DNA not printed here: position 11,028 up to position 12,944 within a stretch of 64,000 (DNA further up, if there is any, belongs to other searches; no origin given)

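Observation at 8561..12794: HAO-family octahaem cytochrome wired to a tetrahaem cytochrome plus an NrfC/NrfD-type module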

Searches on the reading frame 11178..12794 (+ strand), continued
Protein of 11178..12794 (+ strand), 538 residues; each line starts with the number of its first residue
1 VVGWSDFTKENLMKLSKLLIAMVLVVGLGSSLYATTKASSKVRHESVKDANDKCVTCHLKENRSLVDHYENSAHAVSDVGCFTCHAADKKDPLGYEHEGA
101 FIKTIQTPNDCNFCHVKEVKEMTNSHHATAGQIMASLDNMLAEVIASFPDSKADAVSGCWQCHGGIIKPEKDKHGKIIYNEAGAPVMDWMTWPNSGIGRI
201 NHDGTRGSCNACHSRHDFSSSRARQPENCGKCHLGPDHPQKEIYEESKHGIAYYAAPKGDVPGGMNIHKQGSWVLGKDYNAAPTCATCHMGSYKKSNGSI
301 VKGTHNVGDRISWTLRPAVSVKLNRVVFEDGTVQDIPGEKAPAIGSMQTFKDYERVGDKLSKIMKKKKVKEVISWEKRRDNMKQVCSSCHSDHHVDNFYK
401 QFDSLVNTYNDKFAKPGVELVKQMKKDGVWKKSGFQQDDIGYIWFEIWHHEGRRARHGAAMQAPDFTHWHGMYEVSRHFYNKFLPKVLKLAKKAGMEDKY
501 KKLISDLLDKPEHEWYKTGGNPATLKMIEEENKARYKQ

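Call 70: search_protein_families(library=pfam, proteins=[L044:8843-9892:+, L024:8912-9976:+, L053:8875-9918:+, L047:11469-12035:+, L055:11453-12034:+, L045:2556-3125:+], max_evalue=0.001)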
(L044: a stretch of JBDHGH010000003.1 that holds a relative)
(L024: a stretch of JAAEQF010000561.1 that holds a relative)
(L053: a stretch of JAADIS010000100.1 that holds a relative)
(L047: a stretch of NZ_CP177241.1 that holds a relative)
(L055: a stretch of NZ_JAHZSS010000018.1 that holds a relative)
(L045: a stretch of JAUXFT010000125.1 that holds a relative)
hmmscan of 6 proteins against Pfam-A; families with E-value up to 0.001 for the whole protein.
L044:8843-9892:+ (349 aa): 4 families
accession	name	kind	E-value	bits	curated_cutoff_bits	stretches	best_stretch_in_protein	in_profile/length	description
PF00033.24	Cytochrome_B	-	2.1e-52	178.1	27.2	1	23-212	2-189/189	Cytochrome b/b6/petB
PF13631.11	Cytochrom_B_N_2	-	5.2e-45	153.9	27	1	94-262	2-167/169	Cytochrome b(N-terminal)/b6/petB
PF00032.22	Cytochrom_B_C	-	1.4e-09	38.5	20.7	1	264-342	1-80/102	Cytochrome b(C-terminal)/b6/petD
PF14358.11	DUF4405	-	2.8e-05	25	26.7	1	45-102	9-61/66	Domain of unknown function (DUF4405)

L024:8912-9976:+ (354 aa): 5 families
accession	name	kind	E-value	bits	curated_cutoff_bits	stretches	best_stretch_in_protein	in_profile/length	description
PF00033.24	Cytochrome_B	-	1.1e-55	188.8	27.2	1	30-215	5-188/189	Cytochrome b/b6/petB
PF13631.11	Cytochrom_B_N_2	-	2.8e-45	154.7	27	1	98-269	2-169/169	Cytochrome b(N-terminal)/b6/petB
PF00032.22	Cytochrom_B_C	-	1.1e-08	35.6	20.7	1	269-348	1-80/102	Cytochrome b(C-terminal)/b6/petD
PF14358.11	DUF4405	-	2e-06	28.7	26.7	1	45-108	5-63/66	Domain of unknown function (DUF4405)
PF01292.26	Ni_hydr_CYTB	-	1.2e-05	25.6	30.1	1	24-121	86-172/179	Prokaryotic cytochrome b561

L053:8875-9918:+ (347 aa): 4 families
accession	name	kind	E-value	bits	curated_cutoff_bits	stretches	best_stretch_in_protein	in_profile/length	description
PF00033.24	Cytochrome_B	-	3.5e-57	193.7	27.2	1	24-210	4-188/189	Cytochrome b/b6/petB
PF13631.11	Cytochrom_B_N_2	-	2.6e-48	164.6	27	1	92-263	1-169/169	Cytochrome b(N-terminal)/b6/petB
PF00032.22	Cytochrom_B_C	-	2.9e-10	40.7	20.7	1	263-328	1-67/102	Cytochrome b(C-terminal)/b6/petD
PF14358.11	DUF4405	-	1.7e-05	25.7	26.7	1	44-103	9-63/66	Domain of unknown function (DUF4405)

L047:11469-12035:+ (188 aa): 5 families
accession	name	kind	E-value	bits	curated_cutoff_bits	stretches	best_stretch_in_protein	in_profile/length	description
PF03264.19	Cytochrom_NNT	-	1.2e-52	178.6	24.1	1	23-184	10-171/174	NapC/NirT cytochrome c family, N-terminal region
PF22113.1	Mtrc-MtrF_II-IV_dom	-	3.7e-09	36.8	30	1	49-181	6-131/176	Outer membrane cytochrome MtrC/MtrF-like, domains II/IV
PF14537.11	Cytochrom_c3_2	-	9.8e-08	32.8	25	0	132-180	20-67/79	Cytochrome c3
PF14522.11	Cytochrome_C7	-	1.1e-05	25.6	24.8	0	134-182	8-53/67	Cytochrome c7 and related cytochrome c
PF09699.15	Paired_CXXCH_1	-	3.2e-05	24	20.6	0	38-59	18-39/41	Doubled CXXCH motif (Paired_CXXCH_1)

L055:11453-12034:+ (193 aa): 6 families
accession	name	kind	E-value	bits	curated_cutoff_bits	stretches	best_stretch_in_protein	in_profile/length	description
PF03264.19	Cytochrom_NNT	-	8.8e-58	195.3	24.1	1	25-185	13-173/174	NapC/NirT cytochrome c family, N-terminal region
PF22113.1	Mtrc-MtrF_II-IV_dom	-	1.5e-08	34.8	30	1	48-183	6-133/176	Outer membrane cytochrome MtrC/MtrF-like, domains II/IV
PF14537.11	Cytochrom_c3_2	-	2e-07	31.8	25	0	44-87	22-66/79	Cytochrome c3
PF14522.11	Cytochrome_C7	-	5.1e-07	29.8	24.8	0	38-85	31-66/67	Cytochrome c7 and related cytochrome c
PF02085.21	Cytochrom_CIII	-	2.2e-05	25.2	22.9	0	132-182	41-88/101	Class III cytochrome C family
PF09699.15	Paired_CXXCH_1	-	9.3e-05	22.5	20.6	0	137-178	6-38/41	Doubled CXXCH motif (Paired_CXXCH_1)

L045:2556-3125:+ (189 aa): 6 families
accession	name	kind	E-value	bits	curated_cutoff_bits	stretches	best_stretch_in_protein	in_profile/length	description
PF03264.19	Cytochrom_NNT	-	1.2e-50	172.1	24.1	1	24-185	10-171/174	NapC/NirT cytochrome c family, N-terminal region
PF22113.1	Mtrc-MtrF_II-IV_dom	-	2.8e-08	33.9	30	1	50-182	6-131/176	Outer membrane cytochrome MtrC/MtrF-like, domains II/IV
PF14537.11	Cytochrom_c3_2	-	3.9e-07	30.9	25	0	49-91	25-68/79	Cytochrome c3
PF22678.1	Cytochrom_c_NrfB-like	-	3.1e-06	28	27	1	44-97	27-75/89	Cytochrome c-type protein NrfB-like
PF14522.11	Cytochrome_C7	-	6.8e-06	26.3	24.8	1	137-183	11-53/67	Cytochrome c7 and related cytochrome c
PF09699.15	Paired_CXXCH_1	-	0.0002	21.4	20.6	0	41-59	20-38/41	Doubled CXXCH motif (Paired_CXXCH_1)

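Call 71: predict_structure(alignment_id=A1)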
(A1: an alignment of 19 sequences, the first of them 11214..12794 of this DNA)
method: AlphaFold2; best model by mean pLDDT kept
length: 526 residues; sequences in the alignment: 19
mean_pLDDT: 55.4   pTM: 0.44
mean pLDDT of the five models: 55.4, 54.2, 51.3, 50.6, 49.5
residues with pLDDT >= 90: 37; 70-90: 112; 50-70: 143; < 50: 234
segments of 3 or more residues with pLDDT < 50: 1-3, 17-24, 47-62, 95-97, 100-155, 177-206, 208-240, 251-309, 444-458
pLDDT, mean of each block of 10 residues (from residue 1): 66 57 49 72 55 44 55 68 66 52 43 27 23 24 25 52 72 53 27 26 39 42 37 42 52 30 27 34 31 32 40 78 74 85 61 87 70 58 64 72 83 87 73 62 44 44 78 93 94 87 68 59 51
secondary structure, 60 per line:
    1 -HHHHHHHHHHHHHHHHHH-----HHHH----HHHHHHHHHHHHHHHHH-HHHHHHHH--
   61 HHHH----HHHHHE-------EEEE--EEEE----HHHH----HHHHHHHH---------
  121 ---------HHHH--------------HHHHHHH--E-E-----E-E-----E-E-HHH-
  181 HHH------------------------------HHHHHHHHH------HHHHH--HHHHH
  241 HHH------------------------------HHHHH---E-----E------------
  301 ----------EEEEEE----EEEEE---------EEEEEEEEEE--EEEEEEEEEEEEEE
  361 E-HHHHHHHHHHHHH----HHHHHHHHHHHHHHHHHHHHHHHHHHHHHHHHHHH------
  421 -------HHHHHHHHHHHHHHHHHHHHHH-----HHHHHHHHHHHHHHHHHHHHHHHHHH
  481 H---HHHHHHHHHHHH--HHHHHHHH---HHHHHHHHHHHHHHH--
elements in order: H2-19 H25-28 H33-49 H51-58 H61-64 H69-73 E82-85 E88-91 H96-99 H104-111 H130-133 H148-154 H214-222 H229-233 H236-243 H274-278 E311-316 E321-325 E335-344 E347-361 H363-375 H380-414 H428-449 H455-481 H485-496 H499-506 H510-524

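Call 74: fold_search(model_id=the predicted structure, library=pdb)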
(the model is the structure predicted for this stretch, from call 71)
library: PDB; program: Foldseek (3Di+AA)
matches with E <= 10: 121; with E <= 0.001: 0
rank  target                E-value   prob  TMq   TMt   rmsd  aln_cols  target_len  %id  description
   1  7zs2                  5.4e-01  0.08  0.09  0.13  19.6       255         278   12  Diheme cytochrome c Kustd1711 from Kuenenia stuttgartiensis, M292H mutant (released 2023-05-17)
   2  7zs1                  6.2e-01  0.12  0.08  0.13  19.2       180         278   12  Diheme cytochrome c Kustd1711 from Kuenenia stuttgartiensis, M292C mutant (released 2023-05-17)
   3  7zs0                  9.2e-01  0.06  0.08  0.13  19.1       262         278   11  Diheme cytochrome c Kustd1711 from Kuenenia stuttgartiensis (released 2023-05-17)
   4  6euu_A                1.4e+00  0.08  0.10  0.17  13.9       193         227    9  The Transcriptional Regulator PrfA from Listeria Monocytogenes in complex with a ring-fused 2-pyridone (KSK29) (released 2018-05-02)
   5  6xyj_BBB              1.6e+00  0.28  0.09  0.39  10.8        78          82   14  Hfq from E.coli with inserted long loop L4 sequence (released 2021-02-10)
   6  6xyj_AAA              1.6e+00  0.21  0.09  0.37   9.2        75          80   12  Hfq from E.coli with inserted long loop L4 sequence (released 2021-02-10)
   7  6dt7_B                1.7e+00  0.02  0.08  0.09  22.6       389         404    8  Bacteriophage N4 RNA polymerase II and DNA complex (released 2018-07-11)
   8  6qw1_B                2.0e+00  0.03  0.07  0.12  17.7       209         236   11  The Transcriptional Regulator PrfA-L140F mutant from Listeria Monocytogenes (released 2020-04-01)
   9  8cbg_B                2.1e+00  0.05  0.09  0.17  15.6       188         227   10  The Transcriptional Regulator PrfA from Listeria Monocytogenes in complex with tetrapeptide Arg-Gly-Leu-Leu (released 2024-08-07)
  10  6o7i_D                2.1e+00  0.02  0.08  0.12  16.4       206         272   12  Cryo-EM structure of Csm-crRNA-target RNA ternary bigger complex in complex with cA4 in type III-A CRISPR-Cas system (released 2019-07-31)
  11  6t5i_B                2.3e+00  0.04  0.08  0.15  16.6       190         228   11  The Transcriptional Regulator PrfA from Listeria Monocytogenes in complex with inhibitor of WNT production (IWP)-2 (released 2021-10-27)
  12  5gl6_A                2.4e+00  0.08  0.05  0.12   8.9        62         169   11  Msmeg rimP (released 2017-07-12)
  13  6qvz_B                2.4e+00  0.03  0.08  0.12  17.7       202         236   11  The Transcriptional Regulator PrfA-L140H mutant from Listeria Monocytogenes (released 2020-04-01)
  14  2beo_A                2.5e+00  0.04  0.09  0.17  17.4       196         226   11  PrfA, Transcriptional Regulator In Listeria Monocytogenes (released 2005-04-14)
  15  6exk_B                2.7e+00  0.03  0.08  0.16  18.0       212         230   12  The Transcriptional Regulator PrfA from Listeria Monocytogenes in complex with a ring-fused 2-pyridone (MK206) - unfol (released 2018-05-02)
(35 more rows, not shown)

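Call 76: search_protein_families(library=ncbifam, proteins=[L002:5751-6389:+, L002:6492-7325:+, L002:12925-13581:+, L002:13594-14958:+, L002:15053-17872:+, L002:17891-18715:+, L002:18705-19526:+, L002:19450-20061:+, L002:20064-20570:+, L002:20567-21526:+], max_evalue=0.00001)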
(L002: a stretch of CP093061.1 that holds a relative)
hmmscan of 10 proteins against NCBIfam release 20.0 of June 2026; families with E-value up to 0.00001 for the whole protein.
L002:5751-6389:+ (212 aa): 7 families
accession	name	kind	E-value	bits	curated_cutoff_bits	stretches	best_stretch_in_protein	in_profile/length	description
NF006901.0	PRK09392.1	equivalog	1.8e-16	60.2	211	1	2-192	7-203/236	transcriptional activator FtrB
NF008732.0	PRK11753.1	equivalog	3.1e-12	46.4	266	1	15-155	13-154/214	cAMP-activated global transcriptional regulator CRP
NF050815.1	TransActFtrBCaul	equivalog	8.8e-10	38.2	300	1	2-190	9-203/251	transcriptional activator FtrB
NF008365.0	PRK11161.1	subfamily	9e-10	38.2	228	1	8-209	31-242/250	fumarate/nitrate reduction transcriptional regulator Fnr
NF007707.0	PRK10402.1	subfamily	1.2e-08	34.9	180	1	21-197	27-204/226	transcriptional regulator YeiL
NF045989.1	TransRegFnrLRhodb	equivalog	3.5e-07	29.7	300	0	163-204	186-229/245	transcriptional regulator FnrL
NF050806.1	TransRegFixKCaul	equivalog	2.9e-06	26.7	300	0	166-196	168-198/215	transcriptional regulator FixK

L002:6492-7325:+ (277 aa): 0 families

L002:12925-13581:+ (218 aa): 3 families
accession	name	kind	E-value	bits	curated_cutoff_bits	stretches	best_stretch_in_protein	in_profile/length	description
NF006901.0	PRK09392.1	equivalog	1.8e-12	47.1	211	1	3-214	5-218/236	transcriptional activator FtrB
NF008732.0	PRK11753.1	equivalog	2.3e-08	33.8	266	1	18-204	13-207/214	cAMP-activated global transcriptional regulator CRP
NF008365.0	PRK11161.1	subfamily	6.1e-06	25.7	228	0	10-216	30-242/250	fumarate/nitrate reduction transcriptional regulator Fnr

L002:13594-14958:+ (454 aa): 0 families

L002:15053-17872:+ (939 aa): 25 families
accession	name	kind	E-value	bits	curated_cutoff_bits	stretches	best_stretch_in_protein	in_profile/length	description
NF010055.0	PRK13532.1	equivalog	0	1423.9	904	1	1-939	1-830/830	nitrate reductase catalytic subunit NapA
TIGR01706.1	NAPA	equivalog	0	1353.2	930.55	1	3-939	2-830/830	periplasmic nitrate reductase subunit alpha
TIGR01591.1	Fdh-alpha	equivalog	2.4e-101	339.9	666.25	3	46-294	2-237/672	formate dehydrogenase subunit alpha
NF041323.1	Nitr_red_NasA_Halo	equivalog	2e-70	238.1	1000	3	50-294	3-235/673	assimilatory nitrate reductase NasA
NF047855.1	AssmNtatRedNasC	equivalog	1e-62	212.5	1100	3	42-295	20-263/708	assimilatory nitrate reductase catalytic subunit NasC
NF041513.1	formate_DH_Act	exception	1.3e-37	129.2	1400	1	27-499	27-505/1067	formate dehydrogenase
TIGR01553.1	formate-DH-alph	equivalog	3.5e-32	111.1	814.2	2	3-295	2-304/1009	formate dehydrogenase-N subunit alpha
TIGR02166.1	dmsA_ynfE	subfamily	2.2e-31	108.7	777.7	1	3-296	1-300/794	DMSO/selenate family reductase complex A subunit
NF012032.0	PRK15488.1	equivalog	5.1e-29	100.8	694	1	1-220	1-209/759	thiosulfate reductase PhsA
NF005895.0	PRK07860.1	equivalog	8e-26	90.3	802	1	44-259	238-439/811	NADH-quinone oxidoreductase subunit G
TIGR01973.1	NuoG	equivalog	2.7e-24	86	470.05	2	44-249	216-404/606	NADH-quinone oxidoreductase subunit NuoG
TIGR02693.1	arsenite_ox_L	equivalog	1.4e-22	79.6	359.05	1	66-221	79-234/806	arsenate reductase (azurin) large subunit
TIGR01701.1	Fdhalpha-like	subfamily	6e-22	77.6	582.15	1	114-252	110-240/744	FdhF/YdeP family oxidoreductase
NF041884.1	selenate_YnfF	exception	4.2e-18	64.6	1650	1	3-295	1-299/798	selenate/tellurate reductase subunit YnfF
NF041885.1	selenate_YnfE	exception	5.7e-17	60.8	1675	1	3-295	3-306/805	selenate/tellurate reductase subunit YnfE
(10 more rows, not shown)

L002:17891-18715:+ (274 aa): 15 families
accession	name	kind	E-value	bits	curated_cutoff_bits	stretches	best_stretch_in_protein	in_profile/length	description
NF007012.0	PRK09476.1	equivalog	2e-106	354.8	269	1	10-258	7-246/254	ferredoxin-type protein NapG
TIGR00397.1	mauM_napG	subfamily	2.1e-60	203.9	178.85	1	13-228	3-207/213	MauM/NapG family ferredoxin-type protein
TIGR00402.1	napF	equivalog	2.7e-10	40.4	102.2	1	49-210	22-145/149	ferredoxin-type protein NapF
TIGR01971.1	NuoI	subfamily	1.1e-07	31.4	113.05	0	148-211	41-96/121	NADH-quinone oxidoreductase, chain I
NF042909.1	FMH_DH_FwdF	exception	1.8e-07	30.6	375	1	63-211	56-193/336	tungsten-dependent formylmethanofuran dehydrogenase subunit FwdF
NF006076.0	PRK08222.1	equivalog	5.7e-07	29.5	270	0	55-121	32-92/181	hydrogenase 4 subunit H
NF009053.0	PRK12387.1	subfamily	7e-07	29.2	204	0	55-121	32-92/180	formate hydrogenlyase complex iron-sulfur subunit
NF004537.0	PRK05888.1-3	equivalog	1.2e-06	28.2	163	0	59-82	111-133/204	NADH-quinone oxidoreductase subunit NuoI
TIGR01944.1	rnfB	subfamily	1.9e-06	27.6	68.7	0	141-222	105-169/190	RnfABCDGE type electron transport complex subunit B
NF038196.1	ferrodoxin_EFR1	subfamily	3.7e-06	27.2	75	0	63-123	185-233/242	EFR1 family ferrodoxin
TIGR03048.1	PS_I_psaC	equivalog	5.9e-06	26.4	130.65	0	157-220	11-69/80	photosystem I iron-sulfur center protein PsaC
TIGR04105.1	FeFe_hydrog_B1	subfamily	7e-06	25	450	0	63-78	189-204/462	monomeric [FeFe] hydrogenase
NF003475.0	PRK05113.1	equivalog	7.9e-06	25.9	203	0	140-218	104-165/190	electron transport complex subunit RsxB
TIGR02512.1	FeFe_hydrog_A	subfamily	8.9e-06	24.8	405.95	0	63-80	51-68/375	[FeFe] hydrogenase, group A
TIGR04395.1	cutC_activ_rSAM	equivalog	9.5e-06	25.1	360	0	62-128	54-112/309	choline TMA-lyase-activating enzyme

L002:18705-19526:+ (273 aa): 7 families
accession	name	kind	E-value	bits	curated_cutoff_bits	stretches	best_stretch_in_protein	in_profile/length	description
NF007013.0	PRK09477.1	equivalog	4.2e-110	367.3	234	1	3-267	16-280/286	quinol dehydrogenase ferredoxin subunit NapH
TIGR02163.1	napH_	subfamily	1.5e-95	319.6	213.05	1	11-263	1-253/255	NapH/MauN family ferredoxin-type protein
NF043039.1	HgcAB_like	equivalog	1.1e-10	41.7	285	1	76-262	170-350/350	HgcAB-like fusion protein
NF046105.1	TransRegNosR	equivalog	3e-07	29.1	1000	1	87-252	495-661/680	transcriptional regulator NosR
NF042909.1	FMH_DH_FwdF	exception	4.2e-06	26.1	375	1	181-263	227-313/336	tungsten-dependent formylmethanofuran dehydrogenase subunit FwdF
TIGR02700.1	flavo_MJ0208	hypoth_equivalog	5.2e-06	25.9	251.35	0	211-264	146-197/234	dihydromethanopterin reductase (acceptor)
NF038196.1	ferrodoxin_EFR1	subfamily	6.8e-06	26.3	75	1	212-265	183-233/242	EFR1 family ferrodoxin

L002:19450-20061:+ (203 aa): 1 family
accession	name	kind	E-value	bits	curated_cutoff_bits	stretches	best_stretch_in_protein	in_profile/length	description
NF008609.0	PRK11586.1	equivalog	3.9e-20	72.2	230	1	94-182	58-144/149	nitrate reductase cytochrome c-type subunit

L002:20064-20570:+ (168 aa): 23 families
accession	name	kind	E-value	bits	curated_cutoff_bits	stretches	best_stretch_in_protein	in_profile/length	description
TIGR00402.1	napF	equivalog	1.4e-26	93.2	102.2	1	13-159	5-147/149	ferredoxin-type protein NapF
NF007012.0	PRK09476.1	equivalog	1.2e-13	50.8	269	1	13-155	31-196/254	ferredoxin-type protein NapG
NF041836.1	rnfB_Methano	equivalog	1.1e-10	41.4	445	1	49-160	148-262/265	Rnf electron transport complex subunit RnfB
NF005505.0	PRK07118.1-4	equivalog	2.1e-10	40.5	378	1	49-160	148-262/265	Fe-S cluster domain-containing protein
TIGR04105.1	FeFe_hydrog_B1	subfamily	2.1e-09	36.6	450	0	117-160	117-159/462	monomeric [FeFe] hydrogenase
NF005504.0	PRK07118.1-3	equivalog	2.9e-08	33.4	437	1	42-161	142-266/293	Fe-S cluster domain-containing protein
NF040864.1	HgcB_ferredoxin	equivalog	5.3e-08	32.6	99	1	66-131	6-62/93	mercury methylation ferredoxin HgcB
NF048010.1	SfplDhtActHpsHDes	equivalog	6.4e-08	31.8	430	0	101-161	48-106/298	(2S)-3-sulfopropanediol dehydratase activating enzyme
NF045874.1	Vhu_polyferre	exception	7.5e-08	31.5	600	1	42-160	61-174/381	F420-non-reducing hydrogenase associated-polyferredoxin VhuB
TIGR02700.1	flavo_MJ0208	hypoth_equivalog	1.2e-07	31.3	251.35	1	117-161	152-195/234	dihydromethanopterin reductase (acceptor)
NF009053.0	PRK12387.1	subfamily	1.4e-07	31.5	204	0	36-121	34-120/180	formate hydrogenlyase complex iron-sulfur subunit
TIGR02179.1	PorD_KorD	subfamily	1.7e-07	31.3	60.05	0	116-162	28-74/78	2-oxoacid:acceptor oxidoreductase, delta subunit, pyruvate/2-ketoisovalerate family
NF043069.1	T4HPD_activ_SAM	equivalog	1.9e-07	30.8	425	0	116-160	54-97/299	trans-4-hydroxy-L-proline dehydratase activase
NF038196.1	ferrodoxin_EFR1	subfamily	2.4e-07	31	75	0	100-164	177-233/242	EFR1 family ferrodoxin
TIGR01971.1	NuoI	subfamily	4.6e-07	29.5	113.05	0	75-131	43-99/121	NADH-quinone oxidoreductase, chain I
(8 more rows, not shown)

L002:20567-21526:+ (319 aa): 0 families
